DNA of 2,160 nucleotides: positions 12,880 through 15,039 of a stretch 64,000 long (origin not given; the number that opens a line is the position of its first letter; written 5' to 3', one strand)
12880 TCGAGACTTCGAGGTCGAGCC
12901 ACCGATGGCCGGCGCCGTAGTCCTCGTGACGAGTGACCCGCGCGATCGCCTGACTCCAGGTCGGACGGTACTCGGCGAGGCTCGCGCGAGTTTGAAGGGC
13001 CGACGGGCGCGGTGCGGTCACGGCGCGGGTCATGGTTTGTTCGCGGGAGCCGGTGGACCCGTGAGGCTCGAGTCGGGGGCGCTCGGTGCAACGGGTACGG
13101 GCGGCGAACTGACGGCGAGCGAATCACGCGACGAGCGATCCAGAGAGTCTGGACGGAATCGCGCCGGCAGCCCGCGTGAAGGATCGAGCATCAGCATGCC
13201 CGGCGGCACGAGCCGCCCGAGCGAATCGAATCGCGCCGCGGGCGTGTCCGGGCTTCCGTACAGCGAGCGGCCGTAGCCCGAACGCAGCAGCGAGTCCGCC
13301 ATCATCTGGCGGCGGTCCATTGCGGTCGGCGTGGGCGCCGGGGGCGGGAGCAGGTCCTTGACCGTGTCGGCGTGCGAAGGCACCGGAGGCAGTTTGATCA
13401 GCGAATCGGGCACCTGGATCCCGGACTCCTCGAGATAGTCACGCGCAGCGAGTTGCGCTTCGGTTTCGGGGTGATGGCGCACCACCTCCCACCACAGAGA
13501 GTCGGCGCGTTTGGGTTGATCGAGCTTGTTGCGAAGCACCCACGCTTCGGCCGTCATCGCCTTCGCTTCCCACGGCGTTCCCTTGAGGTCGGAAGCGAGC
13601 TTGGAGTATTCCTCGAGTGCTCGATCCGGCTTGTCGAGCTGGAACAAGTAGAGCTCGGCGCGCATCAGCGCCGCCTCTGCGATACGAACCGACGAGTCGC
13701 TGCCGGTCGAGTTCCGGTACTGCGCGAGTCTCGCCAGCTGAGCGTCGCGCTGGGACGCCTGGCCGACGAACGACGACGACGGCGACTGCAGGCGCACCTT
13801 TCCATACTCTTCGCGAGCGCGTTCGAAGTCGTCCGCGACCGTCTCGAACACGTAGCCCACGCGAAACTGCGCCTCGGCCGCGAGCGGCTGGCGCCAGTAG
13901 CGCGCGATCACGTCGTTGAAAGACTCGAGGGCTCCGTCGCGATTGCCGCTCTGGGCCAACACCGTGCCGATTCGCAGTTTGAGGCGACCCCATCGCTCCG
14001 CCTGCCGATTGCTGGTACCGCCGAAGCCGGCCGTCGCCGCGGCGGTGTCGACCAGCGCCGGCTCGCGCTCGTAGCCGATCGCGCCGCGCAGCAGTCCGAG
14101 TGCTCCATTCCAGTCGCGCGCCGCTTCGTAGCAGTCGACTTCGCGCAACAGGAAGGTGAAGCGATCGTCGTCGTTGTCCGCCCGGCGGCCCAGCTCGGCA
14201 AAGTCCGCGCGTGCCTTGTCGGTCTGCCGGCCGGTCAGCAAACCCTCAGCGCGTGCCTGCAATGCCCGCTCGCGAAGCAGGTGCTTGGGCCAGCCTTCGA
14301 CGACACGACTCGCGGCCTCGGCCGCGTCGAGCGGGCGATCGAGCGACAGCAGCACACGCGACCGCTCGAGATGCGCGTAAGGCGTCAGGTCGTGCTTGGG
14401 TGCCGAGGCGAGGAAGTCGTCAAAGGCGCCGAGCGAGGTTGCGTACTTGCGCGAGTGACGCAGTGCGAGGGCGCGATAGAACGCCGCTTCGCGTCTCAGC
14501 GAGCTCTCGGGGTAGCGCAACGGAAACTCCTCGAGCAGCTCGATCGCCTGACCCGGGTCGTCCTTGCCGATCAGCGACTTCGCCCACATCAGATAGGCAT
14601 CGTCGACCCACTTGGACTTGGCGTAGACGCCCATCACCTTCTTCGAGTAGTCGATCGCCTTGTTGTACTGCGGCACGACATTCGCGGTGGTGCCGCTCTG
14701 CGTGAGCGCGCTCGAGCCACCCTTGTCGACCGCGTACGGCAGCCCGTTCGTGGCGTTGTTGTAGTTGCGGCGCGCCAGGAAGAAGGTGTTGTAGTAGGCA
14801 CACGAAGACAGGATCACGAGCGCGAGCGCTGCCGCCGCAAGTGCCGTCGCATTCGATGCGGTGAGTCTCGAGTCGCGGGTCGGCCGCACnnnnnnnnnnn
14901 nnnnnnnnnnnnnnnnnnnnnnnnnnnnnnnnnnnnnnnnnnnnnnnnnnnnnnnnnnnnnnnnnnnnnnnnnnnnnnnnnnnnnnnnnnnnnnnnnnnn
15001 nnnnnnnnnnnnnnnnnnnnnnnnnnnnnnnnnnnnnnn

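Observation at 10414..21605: An 11-kb pyr/car operon with an embedded TPR lipoprotein and serial overlap coupling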

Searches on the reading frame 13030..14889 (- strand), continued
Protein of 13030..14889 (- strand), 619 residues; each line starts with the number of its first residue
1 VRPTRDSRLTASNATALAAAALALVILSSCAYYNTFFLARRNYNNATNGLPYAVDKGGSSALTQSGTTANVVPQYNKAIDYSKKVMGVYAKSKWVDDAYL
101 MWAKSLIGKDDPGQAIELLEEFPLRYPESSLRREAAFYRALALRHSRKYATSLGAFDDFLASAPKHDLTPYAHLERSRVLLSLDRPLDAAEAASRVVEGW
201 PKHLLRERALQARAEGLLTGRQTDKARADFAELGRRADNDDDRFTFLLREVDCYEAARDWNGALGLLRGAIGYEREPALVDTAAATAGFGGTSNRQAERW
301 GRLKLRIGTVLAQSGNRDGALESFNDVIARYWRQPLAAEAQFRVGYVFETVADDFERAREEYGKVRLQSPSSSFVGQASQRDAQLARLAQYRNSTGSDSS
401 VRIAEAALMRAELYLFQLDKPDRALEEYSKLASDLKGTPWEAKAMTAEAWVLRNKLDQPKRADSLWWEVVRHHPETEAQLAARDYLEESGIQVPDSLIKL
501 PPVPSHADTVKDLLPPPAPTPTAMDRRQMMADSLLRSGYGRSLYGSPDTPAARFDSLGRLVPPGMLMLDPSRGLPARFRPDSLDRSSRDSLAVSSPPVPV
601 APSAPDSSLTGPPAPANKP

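Call 80: find_encoding_contigs(protein=P0316, flank=5000, max_places=1)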
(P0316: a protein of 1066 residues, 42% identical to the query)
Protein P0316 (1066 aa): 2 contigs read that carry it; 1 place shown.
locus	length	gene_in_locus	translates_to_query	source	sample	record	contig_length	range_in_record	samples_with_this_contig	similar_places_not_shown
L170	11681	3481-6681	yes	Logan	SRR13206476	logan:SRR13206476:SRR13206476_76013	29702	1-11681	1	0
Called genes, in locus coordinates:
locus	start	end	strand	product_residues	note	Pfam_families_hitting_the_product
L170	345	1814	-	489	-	PF07495:Y_Y_Y (faint), PF20094:GWxTD_dom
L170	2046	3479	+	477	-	PF00224:PK, PF02887:PK_C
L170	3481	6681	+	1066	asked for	PF00515:TPR_1 (faint), PF13174:TPR_6 (faint), PF13181:TPR_8 (faint), PF13424:TPR_12 (faint), PF13176:TPR_7 (faint), PF13432:TPR_16 (faint), PF14559:TPR_19 (faint), PF03544:TonB_C (weak)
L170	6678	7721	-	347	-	PF01180:DHO_dh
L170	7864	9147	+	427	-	PF08245:Mur_ligase_M, PF02875:Mur_ligase_C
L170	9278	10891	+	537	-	PF07498:Rho_N (faint), PF07497:Rho_RNA_bind, PF00006:ATP-synt_ab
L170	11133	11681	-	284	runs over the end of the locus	PF00753:Lactamase_B, PF12706:Lactamase_B_2 (faint), PF23023:Anti-Pycsar_Apyc1 (weak)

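Call 81: search_protein_families(library=ncbifam, proteins=[L169:7734-8759:-, L170:6678-7721:-, L085:11158-12084:+, L085:10341-11171:+, L085:12496-12846:+, L085:7267-8004:+], max_evalue=1e-10)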
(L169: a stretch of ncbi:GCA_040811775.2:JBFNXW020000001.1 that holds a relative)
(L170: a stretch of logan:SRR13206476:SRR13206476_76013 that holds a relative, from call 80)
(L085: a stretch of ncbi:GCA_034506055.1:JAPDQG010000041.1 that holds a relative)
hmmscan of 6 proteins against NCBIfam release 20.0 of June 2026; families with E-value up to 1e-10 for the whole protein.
L169:7734-8759:- (341 aa): 14 families
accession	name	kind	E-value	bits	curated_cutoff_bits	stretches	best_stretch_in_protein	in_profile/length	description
NF003652.0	PRK05286.2-5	equivalog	2.3e-116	388.9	267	1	1-340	1-341/353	quinone-dependent dihydroorotate dehydrogenase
NF003651.0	PRK05286.2-4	equivalog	3.8e-97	325.3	448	1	11-340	17-357/377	quinone-dependent dihydroorotate dehydrogenase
TIGR01036.1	pyrD_sub2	equivalog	1.4e-94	316.8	200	1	5-339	2-335/356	dihydroorotate dehydrogenase (quinone)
NF003648.0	PRK05286.2-1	equivalog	2.5e-94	316.1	433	1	2-339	3-336/360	quinone-dependent dihydroorotate dehydrogenase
NF003645.0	PRK05286.1-2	equivalog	7.8e-93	311.2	366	1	2-339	4-335/359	quinone-dependent dihydroorotate dehydrogenase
NF003646.0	PRK05286.1-4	equivalog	3.4e-92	308.9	457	1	5-339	4-336/341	quinone-dependent dihydroorotate dehydrogenase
NF003650.0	PRK05286.2-3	equivalog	5.8e-84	282.3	477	1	2-339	15-369/393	quinone-dependent dihydroorotate dehydrogenase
NF003644.0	PRK05286.1-1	equivalog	6.3e-83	278.6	418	1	2-336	2-333/336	quinone-dependent dihydroorotate dehydrogenase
NF003649.0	PRK05286.2-2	equivalog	2.1e-77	260.5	505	1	5-340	4-331/351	quinone-dependent dihydroorotate dehydrogenase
NF003647.0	PRK05286.1-5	equivalog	1.1e-66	225.1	619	1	5-337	3-332/354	quinone-dependent dihydroorotate dehydrogenase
NF005574.0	PRK07259.1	equivalog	4.4e-30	104.7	269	1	50-339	4-283/304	dihydroorotate dehydrogenase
TIGR01037.2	pyrD_sub1_fam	subfamily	7.5e-27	94.2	270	1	51-339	1-280/300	dihydroorotate dehydrogenase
NF041011.1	dihydoor_dh_Arch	equivalog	1.1e-19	70.7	330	1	57-339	5-269/289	dihydroorotate dehydrogenase PyrD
NF002702.0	PRK02506.1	equivalog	1.7e-17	63.6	301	1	92-339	46-290/313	dihydroorotate oxidase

L170:6678-7721:- (347 aa): 15 families
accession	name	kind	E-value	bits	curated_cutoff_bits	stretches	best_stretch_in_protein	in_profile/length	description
NF003652.0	PRK05286.2-5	equivalog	4.7e-117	391.1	267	1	1-340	14-352/353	quinone-dependent dihydroorotate dehydrogenase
NF003651.0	PRK05286.2-4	equivalog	5e-109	364.4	448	1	2-342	21-370/377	quinone-dependent dihydroorotate dehydrogenase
TIGR01036.1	pyrD_sub2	equivalog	1.9e-104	349.3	200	1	1-342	11-349/356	dihydroorotate dehydrogenase (quinone)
NF003648.0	PRK05286.2-1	equivalog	1.9e-96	323.1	433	1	1-342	14-350/360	quinone-dependent dihydroorotate dehydrogenase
NF003645.0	PRK05286.1-2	equivalog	4.2e-96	321.9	366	1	1-346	16-353/359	quinone-dependent dihydroorotate dehydrogenase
NF003650.0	PRK05286.2-3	equivalog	1.6e-91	307.2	477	1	2-343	31-384/393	quinone-dependent dihydroorotate dehydrogenase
NF003646.0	PRK05286.1-4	equivalog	4e-89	298.8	457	1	1-330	13-338/341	quinone-dependent dihydroorotate dehydrogenase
NF003644.0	PRK05286.1-1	equivalog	2.7e-83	279.8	418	1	1-326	13-334/336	quinone-dependent dihydroorotate dehydrogenase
NF003649.0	PRK05286.2-2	equivalog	3.2e-83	279.6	505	1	1-342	13-344/351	quinone-dependent dihydroorotate dehydrogenase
NF003647.0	PRK05286.1-5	equivalog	8.6e-76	255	619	1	1-342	12-348/354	quinone-dependent dihydroorotate dehydrogenase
NF005574.0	PRK07259.1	equivalog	6.1e-40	137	269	1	37-345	4-300/304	dihydroorotate dehydrogenase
TIGR01037.2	pyrD_sub1_fam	subfamily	1.9e-36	125.7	270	1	38-343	1-295/300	dihydroorotate dehydrogenase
NF041011.1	dihydoor_dh_Arch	equivalog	1e-30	106.9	330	1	42-341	3-281/289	dihydroorotate dehydrogenase PyrD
NF002702.0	PRK02506.1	equivalog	4.1e-22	78.7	301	1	44-344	10-306/313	dihydroorotate oxidase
NF006183.0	PRK08318.1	equivalog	7.7e-13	48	335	1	38-344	4-316/422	NAD-dependent dihydropyrimidine dehydrogenase subunit PreA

L085:11158-12084:+ (308 aa): 15 families
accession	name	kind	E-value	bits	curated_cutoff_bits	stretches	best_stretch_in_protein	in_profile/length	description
NF005574.0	PRK07259.1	equivalog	5.5e-121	403.2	269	1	5-303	4-302/304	dihydroorotate dehydrogenase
TIGR01037.2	pyrD_sub1_fam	subfamily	7.1e-105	350.4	270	1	6-301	1-297/300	dihydroorotate dehydrogenase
NF041011.1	dihydoor_dh_Arch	equivalog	4e-59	200.1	330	1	9-302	2-286/289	dihydroorotate dehydrogenase PyrD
NF006183.0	PRK08318.1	equivalog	1.7e-39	135.8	335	1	4-302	2-318/422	NAD-dependent dihydropyrimidine dehydrogenase subunit PreA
NF002702.0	PRK02506.1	equivalog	4.1e-36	124.7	301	1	5-304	3-310/313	dihydroorotate oxidase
NF003652.0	PRK05286.2-5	equivalog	8.4e-23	81.1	267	1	13-294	58-350/353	quinone-dependent dihydroorotate dehydrogenase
NF003645.0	PRK05286.1-2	equivalog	4.6e-22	78.3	366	1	6-302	46-353/359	quinone-dependent dihydroorotate dehydrogenase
NF003650.0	PRK05286.2-3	equivalog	4.6e-19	68.6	477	1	9-302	76-387/393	quinone-dependent dihydroorotate dehydrogenase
NF003651.0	PRK05286.2-4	equivalog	2.9e-18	65.6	448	1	41-302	96-374/377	quinone-dependent dihydroorotate dehydrogenase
NF005741.0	PRK07565.1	subfamily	3.9e-17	62.3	303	1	91-307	98-310/335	dihydroorotate dehydrogenase-like protein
TIGR01036.1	pyrD_sub2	equivalog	5e-17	61.7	200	1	13-302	53-353/356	dihydroorotate dehydrogenase (quinone)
NF003649.0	PRK05286.2-2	equivalog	1.3e-13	50.7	505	1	12-302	56-348/351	quinone-dependent dihydroorotate dehydrogenase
NF003648.0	PRK05286.2-1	equivalog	4.5e-13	48.8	433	1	48-303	92-355/360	quinone-dependent dihydroorotate dehydrogenase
NF003646.0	PRK05286.1-4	equivalog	2.5e-12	46.2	457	1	13-269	52-320/341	quinone-dependent dihydroorotate dehydrogenase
NF003644.0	PRK05286.1-1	equivalog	4e-11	42.6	418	0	8-269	47-320/336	quinone-dependent dihydroorotate dehydrogenase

L085:10341-11171:+ (276 aa): 15 families
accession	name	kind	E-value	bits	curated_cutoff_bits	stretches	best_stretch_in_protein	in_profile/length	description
NF000799.0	PRK00054.1-4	equivalog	8.3e-55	185.6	314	1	20-272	8-256/258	dihydroorotate dehydrogenase electron transfer subunit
NF000798.0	PRK00054.1-3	equivalog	3.8e-43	147.9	219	1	45-272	31-242/244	dihydroorotate dehydrogenase electron transfer subunit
NF004862.0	PRK06222.1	subfamily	2.4e-41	142.1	220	1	20-276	3-252/281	sulfide/dihydroorotate dehydrogenase-like FAD/NAD-binding protein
NF000796.0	PRK00054.1-1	equivalog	7.2e-41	140.1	224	1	21-272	8-235/254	dihydroorotate dehydrogenase electron transfer subunit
NF000797.0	PRK00054.1-2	equivalog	4.5e-39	134.3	270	1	21-271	19-264/267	dihydroorotate dehydrogenase electron transfer subunit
NF009414.0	PRK12778.1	equivalog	1.9e-38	132.2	1103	1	21-276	4-252/752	bifunctional dihydroorotate dehydrogenase B NAD binding subunit/NADPH-dependent glutamate synthase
NF006220.0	PRK08345.1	subfamily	6.3e-24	84.7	395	1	33-160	29-158/294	cytochrome-c3 hydrogenase subunit gamma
NF040830.1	sulfhyd_ShyC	equivalog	4.1e-20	72.1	600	0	180-269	191-278/288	NAD(P)-dependent hydrogenase/sulfhydrogenase 2 subunit gamma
NF009413.0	PRK12775.1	equivalog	2e-18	65.6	1895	1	46-276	29-252/1006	putative trifunctional 2-polyprenylphenol hydroxylase/glutamate synthase subunit beta/ferritin domain-containing protein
NF040835.1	sulfhyd_HydG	equivalog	7.5e-18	64.8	650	1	35-271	38-283/292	NADPH-dependent hydrogenase/sulfhydrogenase 1 subunit gamma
NF045803.1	MethMoxFADbindMmoC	equivalog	2.1e-16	59.6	500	1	21-225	111-329/343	aromatic/alkene monooxygenase hydroxylase FAD-binding subunit MmoC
NF009415.0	PRK12779.1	equivalog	1.7e-15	56.1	1519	1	10-274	642-920/944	putative bifunctional glutamate synthase subunit beta/2-polyprenylphenol hydroxylase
NF040810.1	BenC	equivalog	6.5e-15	55.1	430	1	11-216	99-310/333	benzoate 1,2-dioxygenase electron transfer component BenC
TIGR02911.1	sulfite_red_B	equivalog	7e-15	54.8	288.6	1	46-269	32-253/261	anaerobic sulfite reductase subunit AsrB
NF004470.0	PRK05802.1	equivalog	3.9e-14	52.4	313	1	15-262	64-315/330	sulfide/dihydroorotate dehydrogenase-like FAD/NAD-binding protein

L085:12496-12846:+ (116 aa): 3 families
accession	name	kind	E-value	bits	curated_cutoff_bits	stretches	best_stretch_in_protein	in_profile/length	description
TIGR00413.1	rlpA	subfamily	2.5e-41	141.9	82.15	1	19-112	1-94/208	septal ring lytic transglycosylase RlpA family protein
NF047735.1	MPL36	exception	4.3e-34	118.5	430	1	17-110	92-185/305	RlpA family plasminogen-binding lipoprotein MPL36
NF007953.1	PRK10672.1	equivalog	1.1e-31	110.7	201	1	16-104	77-165/362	endolytic peptidoglycan transglycosylase RlpA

L085:7267-8004:+ (245 aa): 7 families
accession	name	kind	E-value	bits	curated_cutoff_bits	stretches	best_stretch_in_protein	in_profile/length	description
NF001753.0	PRK00481.1-3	subfamily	1e-89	299.9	243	1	9-241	9-248/252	NAD-dependent protein deacylase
NF040867.1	prot_deacyl_CobB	equivalog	4.7e-88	294.5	320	1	9-239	6-241/242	NAD-dependent protein deacetylase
NF001755.0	PRK00481.1-5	equivalog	1.5e-59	201.2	318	1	2-240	29-269/278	Sir2 family NAD+-dependent deacetylase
NF010736.0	PRK14138.1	equivalog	4.9e-56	189.7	395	1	5-225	3-226/244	NAD-dependent deacetylase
NF001754.0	PRK00481.1-4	equivalog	1.6e-54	184.6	252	1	9-236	11-240/244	NAD-dependent protein deacylase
NF001752.0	PRK00481.1-1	equivalog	6.8e-54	182.9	221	1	9-231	10-234/242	NAD-dependent protein deacylase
NF003738.0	PRK05333.1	equivalog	5.7e-42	143.6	305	2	11-132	24-145/295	NAD-dependent protein deacetylase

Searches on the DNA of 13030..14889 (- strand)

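Call 42: search_rna_families(sources=[L001, L025, L037, L054, L073, L076, L075, L031], threshold=gathering)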
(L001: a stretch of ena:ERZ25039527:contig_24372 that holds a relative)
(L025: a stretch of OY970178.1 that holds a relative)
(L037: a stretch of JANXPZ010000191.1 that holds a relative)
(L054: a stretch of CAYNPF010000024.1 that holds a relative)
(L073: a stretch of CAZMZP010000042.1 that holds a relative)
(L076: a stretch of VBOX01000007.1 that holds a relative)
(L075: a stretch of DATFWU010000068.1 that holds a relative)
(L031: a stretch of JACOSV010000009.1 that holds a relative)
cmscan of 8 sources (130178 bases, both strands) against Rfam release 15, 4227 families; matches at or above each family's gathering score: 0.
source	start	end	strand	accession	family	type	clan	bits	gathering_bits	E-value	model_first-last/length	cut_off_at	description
